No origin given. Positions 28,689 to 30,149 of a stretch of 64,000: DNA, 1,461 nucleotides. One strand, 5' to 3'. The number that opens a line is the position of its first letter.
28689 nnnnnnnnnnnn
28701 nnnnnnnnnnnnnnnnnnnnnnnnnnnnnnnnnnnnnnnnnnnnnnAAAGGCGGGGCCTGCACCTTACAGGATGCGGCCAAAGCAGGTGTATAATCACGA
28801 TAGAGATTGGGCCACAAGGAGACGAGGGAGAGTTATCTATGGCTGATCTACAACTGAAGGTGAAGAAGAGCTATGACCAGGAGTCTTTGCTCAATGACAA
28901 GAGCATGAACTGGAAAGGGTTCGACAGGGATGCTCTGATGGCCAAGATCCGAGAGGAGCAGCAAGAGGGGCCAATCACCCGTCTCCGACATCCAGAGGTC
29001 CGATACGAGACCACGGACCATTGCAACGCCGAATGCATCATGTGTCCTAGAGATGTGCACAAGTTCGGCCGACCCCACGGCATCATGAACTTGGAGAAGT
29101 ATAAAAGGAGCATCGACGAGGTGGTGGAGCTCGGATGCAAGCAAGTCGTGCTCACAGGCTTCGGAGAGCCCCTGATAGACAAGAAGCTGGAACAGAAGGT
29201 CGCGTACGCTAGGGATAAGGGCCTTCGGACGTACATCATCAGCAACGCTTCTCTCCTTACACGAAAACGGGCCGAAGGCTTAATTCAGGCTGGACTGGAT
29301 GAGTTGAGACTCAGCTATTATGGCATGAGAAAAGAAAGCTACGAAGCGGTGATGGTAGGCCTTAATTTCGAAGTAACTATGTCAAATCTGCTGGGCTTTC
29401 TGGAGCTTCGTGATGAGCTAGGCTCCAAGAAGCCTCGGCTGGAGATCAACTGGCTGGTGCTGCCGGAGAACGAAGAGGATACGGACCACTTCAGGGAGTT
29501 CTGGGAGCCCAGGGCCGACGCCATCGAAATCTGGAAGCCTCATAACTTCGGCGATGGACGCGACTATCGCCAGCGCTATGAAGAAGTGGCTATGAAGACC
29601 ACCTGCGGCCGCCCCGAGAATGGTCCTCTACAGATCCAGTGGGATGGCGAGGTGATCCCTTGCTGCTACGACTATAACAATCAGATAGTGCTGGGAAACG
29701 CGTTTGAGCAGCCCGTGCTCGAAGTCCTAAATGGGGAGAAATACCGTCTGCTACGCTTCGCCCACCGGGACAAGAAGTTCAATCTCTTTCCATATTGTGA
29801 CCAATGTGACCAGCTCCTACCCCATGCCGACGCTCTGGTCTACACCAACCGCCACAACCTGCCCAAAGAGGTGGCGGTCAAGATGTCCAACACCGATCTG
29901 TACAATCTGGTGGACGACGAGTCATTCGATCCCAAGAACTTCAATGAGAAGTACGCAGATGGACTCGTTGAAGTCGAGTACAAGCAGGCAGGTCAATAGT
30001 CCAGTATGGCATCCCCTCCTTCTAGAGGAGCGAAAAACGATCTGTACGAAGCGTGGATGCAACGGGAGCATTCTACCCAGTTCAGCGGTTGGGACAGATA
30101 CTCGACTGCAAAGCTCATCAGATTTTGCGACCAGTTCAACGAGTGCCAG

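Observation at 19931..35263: Three unassigned large proteins share an HP-type C-terminal module and are candidate Kdo / nonulosonate transferases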

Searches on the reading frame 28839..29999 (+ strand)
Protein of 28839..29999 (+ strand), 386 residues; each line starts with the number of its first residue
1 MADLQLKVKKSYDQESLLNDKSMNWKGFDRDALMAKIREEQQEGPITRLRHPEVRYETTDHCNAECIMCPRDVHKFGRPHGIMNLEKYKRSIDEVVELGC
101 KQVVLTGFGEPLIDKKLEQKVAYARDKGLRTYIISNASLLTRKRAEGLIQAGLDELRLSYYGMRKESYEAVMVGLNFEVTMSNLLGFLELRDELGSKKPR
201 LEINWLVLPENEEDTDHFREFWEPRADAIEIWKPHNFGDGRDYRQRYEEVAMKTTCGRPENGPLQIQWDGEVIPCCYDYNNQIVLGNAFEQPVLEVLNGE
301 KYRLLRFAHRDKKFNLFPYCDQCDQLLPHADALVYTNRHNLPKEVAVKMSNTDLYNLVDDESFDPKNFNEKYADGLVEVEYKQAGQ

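Call 12: search_protein_families(library=ncbifam, proteins=[window:28839-29999:+], max_evalue=0.00001)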
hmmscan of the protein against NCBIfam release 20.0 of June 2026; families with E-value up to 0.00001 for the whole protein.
window:28839-29999:+ (386 aa): 21 families
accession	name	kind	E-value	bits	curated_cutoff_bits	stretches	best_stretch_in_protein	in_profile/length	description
TIGR04317.1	W_rSAM_matur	equivalog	9.2e-28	97.3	380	1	56-218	8-167/349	tungsten cofactor oxidoreductase radical SAM maturase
TIGR04311.1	rSAM_Geo_metal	subfamily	7.8e-21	74.6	400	1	56-213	7-165/423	radical SAM/SPASM family putative metalloenzyme maturase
TIGR04347.1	pseudo_SAM_Halo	equivalog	4.6e-17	62.4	525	1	47-169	33-153/390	TIGR04347 family pseudo-SAM/SPASM protein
TIGR04546.1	rSAM_ahbC_deAc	equivalog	7.7e-16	57.9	650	1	50-172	37-157/390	12,18-didecarboxysiroheme deacetylase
NF045574.1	sacti_mat_StsB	exception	3.8e-15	55.7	625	1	53-224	97-258/466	StsB family radical SAM/SPASM domain sactipeptide maturase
TIGR04545.1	rSAM_ahbD_hemeb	equivalog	4.4e-15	56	500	1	55-182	3-129/339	heme b synthase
TIGR02666.1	moaA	equivalog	9.8e-15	54.3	284.05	1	53-196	11-155/336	GTP 3',8-cyclase MoaA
TIGR02668.1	moaA_archaeal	equivalog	2.3e-14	53.1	325.25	1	53-178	11-134/303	GTP 3',8-cyclase MoaA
TIGR04055.1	rSAM_NirJ2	equivalog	3e-14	53.3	500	1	54-168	2-113/326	putative heme d1 biosynthesis radical SAM protein NirJ2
TIGR04054.1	rSAM_NirJ1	equivalog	1.4e-12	46.9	650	1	38-168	23-150/387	putative heme d1 biosynthesis radical SAM protein NirJ1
NF001199.0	PRK00164.2-1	equivalog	1.6e-12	47.2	231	1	54-178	14-136/308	GTP 3',8-cyclase MoaA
TIGR02109.1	PQQ_syn_pqqE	equivalog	1.3e-11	44.1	381.35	1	56-171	11-124/358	pyrroloquinoline quinone biosynthesis protein PqqE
TIGR04426.1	rSAM_desII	equivalog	1.8e-10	40.2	450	1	89-213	152-277/468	dTDP-4-amino-4,6-dideoxy-D-glucose ammonia-lyase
TIGR04133.1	rSAM_w_lipo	hypoth_equivalog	6.2e-10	38.5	425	1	51-166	23-139/350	TIGR04133 family radical SAM/SPASM protein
NF038283.1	viperin_w_prok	equivalog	1.2e-09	37.7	180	1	54-165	4-119/281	viperin family antiviral radical SAM protein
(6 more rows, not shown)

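Call 88: search_solved_structures(query=window:28839-29999:+, max_evalue=0.001)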
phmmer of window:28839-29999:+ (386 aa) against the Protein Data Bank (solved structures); distinct sequences matched with E-value up to 0.001: 8.
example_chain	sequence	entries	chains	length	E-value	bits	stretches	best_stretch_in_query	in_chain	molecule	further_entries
4m7s_A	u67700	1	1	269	8.4e-12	48.2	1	54-171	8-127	BtrN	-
4m7t_A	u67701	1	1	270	8.7e-12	48.1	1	54-171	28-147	BtrN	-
7vob_C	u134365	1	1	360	2.6e-06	30.1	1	54-163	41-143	Cytosylglucuronate decarboxylase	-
7voc_C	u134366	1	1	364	2.7e-06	30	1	54-163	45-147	Cytosylglucuronate decarboxylase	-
8hzv_A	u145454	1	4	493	8.6e-06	28.4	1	65-210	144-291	Radical S-Adenosyl-L-methionine Enzyme DesII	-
8hzy_A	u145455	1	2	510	9.2e-06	28.3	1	65-210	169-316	DesII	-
8wm2_A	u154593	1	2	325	1.9e-05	27.2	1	47-160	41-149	Fe-S radical SAM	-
1tv7_A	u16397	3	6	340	7.1e-05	25.4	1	53-165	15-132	Molybdenum cofactor biosynthesis protein A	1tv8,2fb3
